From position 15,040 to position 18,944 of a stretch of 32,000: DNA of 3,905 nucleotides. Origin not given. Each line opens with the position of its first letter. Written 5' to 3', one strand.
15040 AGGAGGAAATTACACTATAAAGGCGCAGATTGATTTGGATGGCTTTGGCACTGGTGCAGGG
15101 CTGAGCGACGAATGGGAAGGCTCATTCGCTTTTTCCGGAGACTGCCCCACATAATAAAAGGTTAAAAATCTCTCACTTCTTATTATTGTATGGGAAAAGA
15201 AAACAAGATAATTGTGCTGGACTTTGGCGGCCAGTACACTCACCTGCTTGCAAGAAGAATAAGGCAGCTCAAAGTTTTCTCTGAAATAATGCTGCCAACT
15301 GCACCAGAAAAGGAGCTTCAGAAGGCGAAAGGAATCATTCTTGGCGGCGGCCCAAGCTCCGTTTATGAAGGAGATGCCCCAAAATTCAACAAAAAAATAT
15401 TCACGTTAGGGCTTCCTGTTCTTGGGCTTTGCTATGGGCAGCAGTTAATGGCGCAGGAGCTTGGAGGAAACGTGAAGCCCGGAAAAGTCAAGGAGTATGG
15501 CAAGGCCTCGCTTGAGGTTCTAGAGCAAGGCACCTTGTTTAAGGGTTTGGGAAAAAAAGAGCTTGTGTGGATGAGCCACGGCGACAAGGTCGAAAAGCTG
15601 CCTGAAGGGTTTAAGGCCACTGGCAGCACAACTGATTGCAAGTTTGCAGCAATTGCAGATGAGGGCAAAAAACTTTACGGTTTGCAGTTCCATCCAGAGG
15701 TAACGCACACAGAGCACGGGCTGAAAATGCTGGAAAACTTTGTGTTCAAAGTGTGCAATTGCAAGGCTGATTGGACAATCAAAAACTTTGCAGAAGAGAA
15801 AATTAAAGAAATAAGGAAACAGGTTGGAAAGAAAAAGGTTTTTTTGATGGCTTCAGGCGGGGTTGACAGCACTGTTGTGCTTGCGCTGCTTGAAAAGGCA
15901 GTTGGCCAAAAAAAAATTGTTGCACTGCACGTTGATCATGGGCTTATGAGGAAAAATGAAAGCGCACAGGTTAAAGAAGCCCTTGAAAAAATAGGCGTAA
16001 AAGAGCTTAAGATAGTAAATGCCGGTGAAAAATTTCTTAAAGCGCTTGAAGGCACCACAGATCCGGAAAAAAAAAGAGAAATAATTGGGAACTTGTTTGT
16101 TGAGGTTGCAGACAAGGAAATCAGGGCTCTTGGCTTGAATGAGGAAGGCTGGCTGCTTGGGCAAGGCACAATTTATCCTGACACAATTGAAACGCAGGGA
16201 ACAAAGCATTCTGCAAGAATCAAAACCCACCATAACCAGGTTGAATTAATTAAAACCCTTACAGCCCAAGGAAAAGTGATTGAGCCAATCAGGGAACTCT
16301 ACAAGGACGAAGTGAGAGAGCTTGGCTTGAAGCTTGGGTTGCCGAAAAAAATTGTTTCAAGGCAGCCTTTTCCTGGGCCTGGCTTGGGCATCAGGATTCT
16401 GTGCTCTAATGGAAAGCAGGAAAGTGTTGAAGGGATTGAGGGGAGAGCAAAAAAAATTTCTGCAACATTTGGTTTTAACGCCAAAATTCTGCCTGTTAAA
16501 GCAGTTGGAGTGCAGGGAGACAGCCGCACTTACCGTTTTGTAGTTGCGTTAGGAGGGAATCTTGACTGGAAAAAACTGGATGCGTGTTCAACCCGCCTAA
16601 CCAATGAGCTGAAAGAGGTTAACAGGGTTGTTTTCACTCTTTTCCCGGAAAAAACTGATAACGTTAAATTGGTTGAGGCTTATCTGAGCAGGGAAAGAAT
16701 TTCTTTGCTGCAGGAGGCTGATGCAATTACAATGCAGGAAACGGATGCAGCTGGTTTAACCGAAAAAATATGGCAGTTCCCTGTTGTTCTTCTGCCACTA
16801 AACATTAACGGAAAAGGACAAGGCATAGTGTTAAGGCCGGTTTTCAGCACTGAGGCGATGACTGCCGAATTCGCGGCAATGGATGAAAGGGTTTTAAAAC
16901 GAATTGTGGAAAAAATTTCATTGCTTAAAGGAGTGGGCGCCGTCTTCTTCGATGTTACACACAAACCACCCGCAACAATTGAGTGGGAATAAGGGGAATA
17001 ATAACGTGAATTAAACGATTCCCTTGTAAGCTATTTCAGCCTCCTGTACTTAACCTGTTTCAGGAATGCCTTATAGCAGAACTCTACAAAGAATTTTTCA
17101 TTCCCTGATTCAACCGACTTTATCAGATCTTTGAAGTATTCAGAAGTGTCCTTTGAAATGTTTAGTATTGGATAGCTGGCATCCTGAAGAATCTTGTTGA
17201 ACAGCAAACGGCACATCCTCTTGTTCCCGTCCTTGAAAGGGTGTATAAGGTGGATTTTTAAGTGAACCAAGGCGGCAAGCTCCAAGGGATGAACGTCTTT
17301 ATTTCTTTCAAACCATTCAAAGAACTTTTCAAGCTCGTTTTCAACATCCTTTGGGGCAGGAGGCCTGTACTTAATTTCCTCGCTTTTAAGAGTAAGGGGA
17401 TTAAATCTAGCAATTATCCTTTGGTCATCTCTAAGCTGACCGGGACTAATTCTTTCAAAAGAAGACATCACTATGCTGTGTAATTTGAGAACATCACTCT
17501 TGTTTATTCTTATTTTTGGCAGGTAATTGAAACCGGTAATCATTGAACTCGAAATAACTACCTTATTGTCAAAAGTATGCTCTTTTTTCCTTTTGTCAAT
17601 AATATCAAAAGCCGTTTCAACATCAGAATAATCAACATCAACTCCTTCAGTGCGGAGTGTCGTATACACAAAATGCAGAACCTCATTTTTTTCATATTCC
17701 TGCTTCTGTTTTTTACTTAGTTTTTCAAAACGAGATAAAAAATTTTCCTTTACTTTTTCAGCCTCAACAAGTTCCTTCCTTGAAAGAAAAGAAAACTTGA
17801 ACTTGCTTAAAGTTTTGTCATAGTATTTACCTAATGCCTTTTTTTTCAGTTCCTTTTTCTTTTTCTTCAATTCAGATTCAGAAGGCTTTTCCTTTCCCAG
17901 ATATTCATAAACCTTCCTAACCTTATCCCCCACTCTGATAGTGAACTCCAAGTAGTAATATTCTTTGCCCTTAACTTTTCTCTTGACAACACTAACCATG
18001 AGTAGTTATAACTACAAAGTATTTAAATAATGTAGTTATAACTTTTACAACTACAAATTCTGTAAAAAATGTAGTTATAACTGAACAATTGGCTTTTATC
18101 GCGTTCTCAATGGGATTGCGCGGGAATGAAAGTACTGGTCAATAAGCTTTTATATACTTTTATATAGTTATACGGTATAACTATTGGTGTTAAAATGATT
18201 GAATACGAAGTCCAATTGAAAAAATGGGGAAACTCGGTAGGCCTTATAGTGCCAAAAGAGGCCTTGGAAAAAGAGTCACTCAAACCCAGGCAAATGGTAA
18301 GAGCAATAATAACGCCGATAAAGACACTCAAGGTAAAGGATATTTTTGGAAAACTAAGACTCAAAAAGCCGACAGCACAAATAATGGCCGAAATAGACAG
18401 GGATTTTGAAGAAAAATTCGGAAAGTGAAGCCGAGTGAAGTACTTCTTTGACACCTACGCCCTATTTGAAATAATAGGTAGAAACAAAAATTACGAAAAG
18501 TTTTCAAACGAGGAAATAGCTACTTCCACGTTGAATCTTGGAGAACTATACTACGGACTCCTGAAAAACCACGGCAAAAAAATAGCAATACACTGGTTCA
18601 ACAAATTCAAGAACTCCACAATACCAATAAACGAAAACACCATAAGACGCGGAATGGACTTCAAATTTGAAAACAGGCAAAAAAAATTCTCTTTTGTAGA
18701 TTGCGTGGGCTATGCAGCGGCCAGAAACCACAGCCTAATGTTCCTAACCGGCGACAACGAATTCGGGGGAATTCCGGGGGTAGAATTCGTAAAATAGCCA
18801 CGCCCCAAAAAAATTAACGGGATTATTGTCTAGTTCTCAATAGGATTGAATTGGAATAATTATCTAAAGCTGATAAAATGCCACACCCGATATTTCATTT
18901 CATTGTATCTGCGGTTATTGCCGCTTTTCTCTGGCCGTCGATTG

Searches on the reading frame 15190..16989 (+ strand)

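Call 8: search_protein_families(library=pfam, proteins=[window:15190-16989:+], max_evalue=0.01)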
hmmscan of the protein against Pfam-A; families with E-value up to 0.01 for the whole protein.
window:15190-16989:+ (600 aa): 10 families
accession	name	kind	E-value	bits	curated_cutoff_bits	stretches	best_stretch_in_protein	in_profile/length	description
PF00117.34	GATase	-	1.3e-46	159.1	22.8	1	9-187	2-189/190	Glutamine amidotransferase class-I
PF00958.27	GMP_synt_C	-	2e-26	92.3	27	2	517-599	2-92/92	GMP synthase C terminal domain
PF02540.23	NAD_synthase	-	1.6e-11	44.2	21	1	203-275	7-79/242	NAD synthase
PF07722.19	Peptidase_C26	-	8.6e-08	32.6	20.5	1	69-170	100-219/219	Peptidase C26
PF06508.19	QueC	-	3.1e-07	30.6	22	1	218-290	3-70/210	Queuosine biosynthesis protein QueC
PF00764.25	Arginosuc_synth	-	5e-06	27.1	27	1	216-284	1-67/162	Arginosuccinate synthase N-terminal HUP domain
PF01171.26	ATP_bind_3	-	5.2e-05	23.5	27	1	218-269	3-54/182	PP-loop family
PF00733.27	Asn_synthase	-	0.00033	20.9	21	1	214-287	17-89/354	Asparagine synthase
PF01507.26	PAPS_reduct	-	0.00044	20.8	22.5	1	217-295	2-77/175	Phosphoadenosine phosphosulfate reductase domain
PF03054.22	tRNA_Me_trans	-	0.0047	17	20.6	0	215-252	1-38/202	tRNA methyl transferase HUP domain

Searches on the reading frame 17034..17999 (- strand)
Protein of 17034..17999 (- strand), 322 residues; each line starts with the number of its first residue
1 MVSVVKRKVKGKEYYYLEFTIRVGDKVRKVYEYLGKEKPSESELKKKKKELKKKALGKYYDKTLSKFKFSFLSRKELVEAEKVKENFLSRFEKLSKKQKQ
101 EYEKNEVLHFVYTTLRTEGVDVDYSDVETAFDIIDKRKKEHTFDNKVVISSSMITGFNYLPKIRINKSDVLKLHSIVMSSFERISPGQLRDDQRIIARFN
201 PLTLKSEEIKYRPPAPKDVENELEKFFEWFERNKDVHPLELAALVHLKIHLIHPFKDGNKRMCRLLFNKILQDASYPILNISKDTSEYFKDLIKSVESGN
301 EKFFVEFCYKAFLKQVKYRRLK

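Call 8: search_protein_families(library=pfam, proteins=[window:17034-17999:-], max_evalue=0.01)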
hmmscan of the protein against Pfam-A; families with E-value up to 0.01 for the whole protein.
window:17034-17999:- (322 aa): 1 family
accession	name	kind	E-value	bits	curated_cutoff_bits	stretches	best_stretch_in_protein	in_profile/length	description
PF02661.23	Fic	-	1.1e-21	77.9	24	1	165-271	2-93/93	Fic/DOC family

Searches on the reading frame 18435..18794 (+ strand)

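Call 8: search_protein_families(library=pfam, proteins=[window:18435-18794:+], max_evalue=0.01)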
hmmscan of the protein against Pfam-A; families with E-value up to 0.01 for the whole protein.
window:18435-18794:+ (120 aa): 1 family
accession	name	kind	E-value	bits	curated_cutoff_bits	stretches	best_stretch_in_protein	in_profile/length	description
PF01850.27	PIN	-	2.3e-07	31.9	23.6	1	3-111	1-115/120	PIN domain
